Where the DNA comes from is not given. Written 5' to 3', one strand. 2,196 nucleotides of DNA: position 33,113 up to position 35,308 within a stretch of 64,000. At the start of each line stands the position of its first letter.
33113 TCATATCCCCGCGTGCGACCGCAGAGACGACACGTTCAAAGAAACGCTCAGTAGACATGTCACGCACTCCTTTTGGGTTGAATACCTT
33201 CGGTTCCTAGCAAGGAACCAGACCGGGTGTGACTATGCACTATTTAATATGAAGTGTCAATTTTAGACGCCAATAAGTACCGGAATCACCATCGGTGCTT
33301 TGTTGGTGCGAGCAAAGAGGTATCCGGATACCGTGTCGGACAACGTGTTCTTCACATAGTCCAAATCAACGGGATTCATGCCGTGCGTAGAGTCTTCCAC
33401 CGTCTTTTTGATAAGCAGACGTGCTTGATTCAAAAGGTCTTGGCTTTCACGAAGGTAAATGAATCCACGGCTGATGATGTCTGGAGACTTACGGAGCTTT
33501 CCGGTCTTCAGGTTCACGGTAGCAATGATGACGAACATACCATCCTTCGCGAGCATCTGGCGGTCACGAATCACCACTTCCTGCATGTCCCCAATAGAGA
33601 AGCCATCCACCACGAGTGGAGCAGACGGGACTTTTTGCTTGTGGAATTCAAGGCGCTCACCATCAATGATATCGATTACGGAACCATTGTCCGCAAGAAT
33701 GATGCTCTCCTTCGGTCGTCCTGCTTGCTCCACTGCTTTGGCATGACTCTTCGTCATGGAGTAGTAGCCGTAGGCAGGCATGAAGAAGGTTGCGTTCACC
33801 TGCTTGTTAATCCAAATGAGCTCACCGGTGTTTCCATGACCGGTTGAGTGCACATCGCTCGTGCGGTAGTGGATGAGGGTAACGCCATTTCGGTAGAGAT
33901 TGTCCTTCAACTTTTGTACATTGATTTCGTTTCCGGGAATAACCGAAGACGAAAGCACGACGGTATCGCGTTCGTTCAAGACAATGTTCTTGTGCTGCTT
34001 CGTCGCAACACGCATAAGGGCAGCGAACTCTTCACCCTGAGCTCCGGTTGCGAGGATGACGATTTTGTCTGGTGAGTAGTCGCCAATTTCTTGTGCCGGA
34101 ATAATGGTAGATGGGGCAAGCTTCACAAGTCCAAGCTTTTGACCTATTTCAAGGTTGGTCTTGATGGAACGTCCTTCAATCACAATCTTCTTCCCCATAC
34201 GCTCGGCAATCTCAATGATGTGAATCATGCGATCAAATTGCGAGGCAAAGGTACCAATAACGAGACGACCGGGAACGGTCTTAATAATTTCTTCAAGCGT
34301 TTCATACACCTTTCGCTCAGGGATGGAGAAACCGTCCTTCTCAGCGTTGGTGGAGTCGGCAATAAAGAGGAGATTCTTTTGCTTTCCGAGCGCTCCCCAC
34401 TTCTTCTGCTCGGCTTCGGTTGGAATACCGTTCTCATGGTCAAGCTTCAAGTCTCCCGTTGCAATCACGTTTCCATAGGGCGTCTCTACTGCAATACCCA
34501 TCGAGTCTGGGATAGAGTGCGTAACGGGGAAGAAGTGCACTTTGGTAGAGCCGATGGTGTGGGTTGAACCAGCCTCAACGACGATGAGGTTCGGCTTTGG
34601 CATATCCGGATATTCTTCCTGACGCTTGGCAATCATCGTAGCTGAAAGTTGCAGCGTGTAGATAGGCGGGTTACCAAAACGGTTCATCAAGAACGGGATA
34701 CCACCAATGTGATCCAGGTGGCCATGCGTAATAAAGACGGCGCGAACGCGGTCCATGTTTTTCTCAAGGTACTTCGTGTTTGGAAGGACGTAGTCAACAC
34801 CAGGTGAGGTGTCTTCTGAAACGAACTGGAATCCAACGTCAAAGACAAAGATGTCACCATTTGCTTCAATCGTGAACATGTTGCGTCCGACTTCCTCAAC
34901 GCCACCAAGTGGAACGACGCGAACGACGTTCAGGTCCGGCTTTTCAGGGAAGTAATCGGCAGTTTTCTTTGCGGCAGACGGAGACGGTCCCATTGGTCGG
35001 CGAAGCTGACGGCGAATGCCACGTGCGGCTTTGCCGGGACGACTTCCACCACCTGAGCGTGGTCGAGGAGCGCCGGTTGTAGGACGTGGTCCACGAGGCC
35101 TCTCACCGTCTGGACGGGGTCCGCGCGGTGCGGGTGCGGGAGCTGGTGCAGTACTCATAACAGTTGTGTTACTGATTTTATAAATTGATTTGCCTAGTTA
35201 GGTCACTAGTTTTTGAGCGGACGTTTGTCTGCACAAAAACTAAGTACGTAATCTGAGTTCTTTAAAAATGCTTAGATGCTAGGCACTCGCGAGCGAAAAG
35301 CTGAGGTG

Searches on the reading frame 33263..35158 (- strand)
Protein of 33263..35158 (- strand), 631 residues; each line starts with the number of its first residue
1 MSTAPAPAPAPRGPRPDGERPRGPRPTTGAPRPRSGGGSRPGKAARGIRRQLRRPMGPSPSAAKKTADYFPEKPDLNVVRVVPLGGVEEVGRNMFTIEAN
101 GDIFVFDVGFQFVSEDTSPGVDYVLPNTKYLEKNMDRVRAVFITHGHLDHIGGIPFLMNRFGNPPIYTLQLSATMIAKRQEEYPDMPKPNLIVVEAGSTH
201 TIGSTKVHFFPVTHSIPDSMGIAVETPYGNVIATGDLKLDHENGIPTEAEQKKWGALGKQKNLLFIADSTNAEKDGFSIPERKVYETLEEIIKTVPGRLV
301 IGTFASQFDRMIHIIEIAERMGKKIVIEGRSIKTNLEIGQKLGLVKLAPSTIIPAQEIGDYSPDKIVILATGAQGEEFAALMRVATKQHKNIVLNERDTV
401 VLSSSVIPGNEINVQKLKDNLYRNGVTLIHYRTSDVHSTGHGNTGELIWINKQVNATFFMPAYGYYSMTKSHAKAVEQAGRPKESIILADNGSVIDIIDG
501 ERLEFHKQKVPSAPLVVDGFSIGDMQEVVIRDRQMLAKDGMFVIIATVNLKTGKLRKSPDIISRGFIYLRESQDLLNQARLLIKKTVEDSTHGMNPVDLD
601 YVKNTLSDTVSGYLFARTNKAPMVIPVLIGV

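Call 44: find_encoding_contigs(protein=window:33263-35158:-, flank=10000, max_places=1)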
Protein window:33263-35158:- (631 aa): 6 contigs read that carry it; 1 place shown.
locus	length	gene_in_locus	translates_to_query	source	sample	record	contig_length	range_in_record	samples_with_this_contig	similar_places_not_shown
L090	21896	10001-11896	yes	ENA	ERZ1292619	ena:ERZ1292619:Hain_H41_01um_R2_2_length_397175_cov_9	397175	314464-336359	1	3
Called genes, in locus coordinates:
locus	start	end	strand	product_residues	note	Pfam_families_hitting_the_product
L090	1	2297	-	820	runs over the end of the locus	PF07719:TPR_2 (faint), PF13428:TPR_14 (faint), PF23914:TPR_CcmH_CycH (weak), PF14559:TPR_19 (weak), PF13371:TPR_9 (weak), PF13414:TPR_11, PF13432:TPR_16 (weak), PF14559:TPR_19 (weak), +3 more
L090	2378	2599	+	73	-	-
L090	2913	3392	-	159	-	PF02643:DUF192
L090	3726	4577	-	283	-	PF01435:Peptidase_M48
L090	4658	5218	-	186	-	PF04011:LemA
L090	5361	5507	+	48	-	-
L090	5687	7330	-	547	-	PF00118:Cpn60_TCP1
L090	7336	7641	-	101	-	PF00166:Cpn10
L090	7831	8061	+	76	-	PF03840:SecG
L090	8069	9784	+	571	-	PF00496:SBP_bac_5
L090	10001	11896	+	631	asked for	PF00753:Lactamase_B, PF12706:Lactamase_B_2, PF22505:RNase_J_b_CASP, PF17770:RNase_J_C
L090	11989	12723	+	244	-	-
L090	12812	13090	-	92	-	-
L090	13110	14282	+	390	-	PF07690:MFS_1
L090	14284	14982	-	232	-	PF00730:HhH-GPD, PF00633:HHH (weak)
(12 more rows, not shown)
